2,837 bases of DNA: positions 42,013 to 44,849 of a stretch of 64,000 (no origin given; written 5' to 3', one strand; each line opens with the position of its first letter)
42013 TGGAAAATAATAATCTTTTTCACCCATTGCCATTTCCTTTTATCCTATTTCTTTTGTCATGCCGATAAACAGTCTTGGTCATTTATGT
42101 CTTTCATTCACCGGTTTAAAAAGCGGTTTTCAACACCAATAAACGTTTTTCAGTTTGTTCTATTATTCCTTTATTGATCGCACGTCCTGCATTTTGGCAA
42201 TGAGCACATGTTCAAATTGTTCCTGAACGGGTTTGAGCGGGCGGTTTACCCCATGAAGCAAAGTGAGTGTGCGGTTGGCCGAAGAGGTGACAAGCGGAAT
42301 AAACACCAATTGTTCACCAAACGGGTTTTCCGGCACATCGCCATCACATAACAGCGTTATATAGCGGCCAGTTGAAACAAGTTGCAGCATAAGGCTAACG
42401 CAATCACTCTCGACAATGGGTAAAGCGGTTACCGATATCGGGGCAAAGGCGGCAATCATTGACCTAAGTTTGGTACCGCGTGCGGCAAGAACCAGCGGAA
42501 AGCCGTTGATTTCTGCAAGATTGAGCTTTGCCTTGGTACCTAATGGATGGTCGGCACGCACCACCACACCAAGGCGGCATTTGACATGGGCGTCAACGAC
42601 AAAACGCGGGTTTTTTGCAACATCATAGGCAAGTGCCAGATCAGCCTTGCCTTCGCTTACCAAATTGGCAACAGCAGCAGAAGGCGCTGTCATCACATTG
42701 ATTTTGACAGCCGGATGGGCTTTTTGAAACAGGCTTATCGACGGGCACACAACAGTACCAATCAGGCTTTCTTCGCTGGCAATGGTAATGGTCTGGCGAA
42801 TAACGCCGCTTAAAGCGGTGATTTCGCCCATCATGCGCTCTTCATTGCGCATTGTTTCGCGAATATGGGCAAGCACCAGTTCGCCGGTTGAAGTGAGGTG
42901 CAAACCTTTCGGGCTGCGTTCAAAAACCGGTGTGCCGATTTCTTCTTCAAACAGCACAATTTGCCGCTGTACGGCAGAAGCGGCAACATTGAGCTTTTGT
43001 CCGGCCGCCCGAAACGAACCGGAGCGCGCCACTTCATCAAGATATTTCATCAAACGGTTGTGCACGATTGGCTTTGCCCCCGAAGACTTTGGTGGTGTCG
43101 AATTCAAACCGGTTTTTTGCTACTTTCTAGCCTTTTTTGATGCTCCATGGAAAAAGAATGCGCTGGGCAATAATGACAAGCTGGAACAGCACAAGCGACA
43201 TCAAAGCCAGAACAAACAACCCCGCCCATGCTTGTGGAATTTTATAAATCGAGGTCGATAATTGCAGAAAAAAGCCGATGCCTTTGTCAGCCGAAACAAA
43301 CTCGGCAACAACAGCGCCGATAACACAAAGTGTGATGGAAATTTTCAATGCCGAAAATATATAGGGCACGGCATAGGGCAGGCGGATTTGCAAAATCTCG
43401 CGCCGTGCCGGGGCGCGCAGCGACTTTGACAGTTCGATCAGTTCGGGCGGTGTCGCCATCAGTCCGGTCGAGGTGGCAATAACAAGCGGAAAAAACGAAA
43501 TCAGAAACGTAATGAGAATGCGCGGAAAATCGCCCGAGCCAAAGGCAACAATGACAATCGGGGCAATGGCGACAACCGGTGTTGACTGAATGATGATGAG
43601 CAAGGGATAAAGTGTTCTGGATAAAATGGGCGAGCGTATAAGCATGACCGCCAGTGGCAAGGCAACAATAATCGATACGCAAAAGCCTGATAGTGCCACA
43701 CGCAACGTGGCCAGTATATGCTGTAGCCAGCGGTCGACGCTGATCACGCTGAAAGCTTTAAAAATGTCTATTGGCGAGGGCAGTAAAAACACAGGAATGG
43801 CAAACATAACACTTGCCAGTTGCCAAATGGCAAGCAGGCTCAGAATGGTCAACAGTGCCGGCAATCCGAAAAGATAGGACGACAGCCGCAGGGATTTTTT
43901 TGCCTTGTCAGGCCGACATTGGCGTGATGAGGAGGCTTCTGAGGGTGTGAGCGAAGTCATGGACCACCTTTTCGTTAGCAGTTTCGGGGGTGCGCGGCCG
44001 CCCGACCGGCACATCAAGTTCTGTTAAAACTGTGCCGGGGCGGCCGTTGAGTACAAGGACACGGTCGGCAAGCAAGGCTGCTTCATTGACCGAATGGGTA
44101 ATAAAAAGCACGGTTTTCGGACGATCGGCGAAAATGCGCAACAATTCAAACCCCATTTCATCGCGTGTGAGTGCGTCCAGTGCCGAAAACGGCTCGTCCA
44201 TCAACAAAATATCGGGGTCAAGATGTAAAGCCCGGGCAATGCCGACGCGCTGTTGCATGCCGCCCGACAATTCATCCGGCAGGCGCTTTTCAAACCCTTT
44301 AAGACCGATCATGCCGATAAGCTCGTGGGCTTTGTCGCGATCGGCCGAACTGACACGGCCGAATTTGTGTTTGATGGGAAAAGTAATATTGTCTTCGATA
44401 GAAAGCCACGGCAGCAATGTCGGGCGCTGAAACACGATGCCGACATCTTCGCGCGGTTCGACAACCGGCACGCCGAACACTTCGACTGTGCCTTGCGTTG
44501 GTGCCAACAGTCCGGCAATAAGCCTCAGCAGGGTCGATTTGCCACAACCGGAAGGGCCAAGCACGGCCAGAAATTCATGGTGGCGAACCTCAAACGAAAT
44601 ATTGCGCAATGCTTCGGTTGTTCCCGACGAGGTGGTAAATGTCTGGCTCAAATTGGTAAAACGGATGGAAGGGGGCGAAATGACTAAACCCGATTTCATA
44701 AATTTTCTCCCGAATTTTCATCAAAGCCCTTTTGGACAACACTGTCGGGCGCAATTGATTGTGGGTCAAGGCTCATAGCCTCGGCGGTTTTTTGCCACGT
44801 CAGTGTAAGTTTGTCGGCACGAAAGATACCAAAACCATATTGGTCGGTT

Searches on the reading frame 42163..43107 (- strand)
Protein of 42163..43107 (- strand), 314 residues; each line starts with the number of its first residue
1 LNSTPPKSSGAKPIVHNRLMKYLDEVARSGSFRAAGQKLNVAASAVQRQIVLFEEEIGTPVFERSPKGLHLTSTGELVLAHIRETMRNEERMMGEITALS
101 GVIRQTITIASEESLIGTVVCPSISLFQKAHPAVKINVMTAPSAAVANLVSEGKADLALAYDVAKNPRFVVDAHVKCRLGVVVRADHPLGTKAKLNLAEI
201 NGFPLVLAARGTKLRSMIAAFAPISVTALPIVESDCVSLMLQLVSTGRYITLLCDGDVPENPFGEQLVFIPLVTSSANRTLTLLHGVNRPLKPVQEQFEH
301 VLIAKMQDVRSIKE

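Call 8: search_protein_families(library=pfam, proteins=[window:42163-43107:-])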
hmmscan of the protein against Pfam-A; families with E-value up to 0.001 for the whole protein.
window:42163-43107:- (314 aa): 2 families
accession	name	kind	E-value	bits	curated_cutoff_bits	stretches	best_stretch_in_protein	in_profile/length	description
PF03466.25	LysR_substrate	-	2e-27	96.4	28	1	103-304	4-206/209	LysR substrate binding domain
PF00126.33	HTH_1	-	2.8e-16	59.7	26.6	1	18-76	2-60/60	Bacterial regulatory helix-turn-helix protein, lysR family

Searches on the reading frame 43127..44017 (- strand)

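Call 8: search_protein_families(library=pfam, proteins=[window:43127-44017:-])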
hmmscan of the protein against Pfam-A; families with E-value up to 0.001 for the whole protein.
window:43127-44017:- (296 aa): 1 family
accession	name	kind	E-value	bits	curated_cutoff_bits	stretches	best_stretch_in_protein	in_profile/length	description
PF00528.27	BPD_transp_1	-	5.8e-27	95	26.4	1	117-290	3-180/184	Binding-protein-dependent transport system inner membrane component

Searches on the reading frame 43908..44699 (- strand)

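Call 8: search_protein_families(library=pfam, proteins=[window:43908-44699:-])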
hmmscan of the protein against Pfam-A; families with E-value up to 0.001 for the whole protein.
window:43908-44699:- (263 aa): 7 families
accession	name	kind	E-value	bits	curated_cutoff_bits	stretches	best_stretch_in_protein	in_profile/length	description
PF00005.33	ABC_tran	-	7.3e-35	121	25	1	31-171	1-136/137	ABC transporter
PF13304.12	AAA_21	-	1.5e-09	38.8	27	1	140-205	234-301/304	AAA domain, putative AbiEii toxin, Type IV TA system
PF20703.3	nSTAND1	-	1e-05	25.8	27.1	1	29-69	21-59/379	Novel STAND NTPase 1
PF03215.21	Rad17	-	0.00019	21.8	23.8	1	29-66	33-70/186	Rad17 P-loop domain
PF03193.22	RsgA_GTPase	-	0.00043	20.6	30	1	19-63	85-128/174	RsgA GTPase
PF13401.12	AAA_22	-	0.00047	20.9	27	0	40-85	4-33/130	AAA domain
PF13555.12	AAA_29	-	0.0008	19.5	27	0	36-69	17-50/61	P-loop containing region of AAA domain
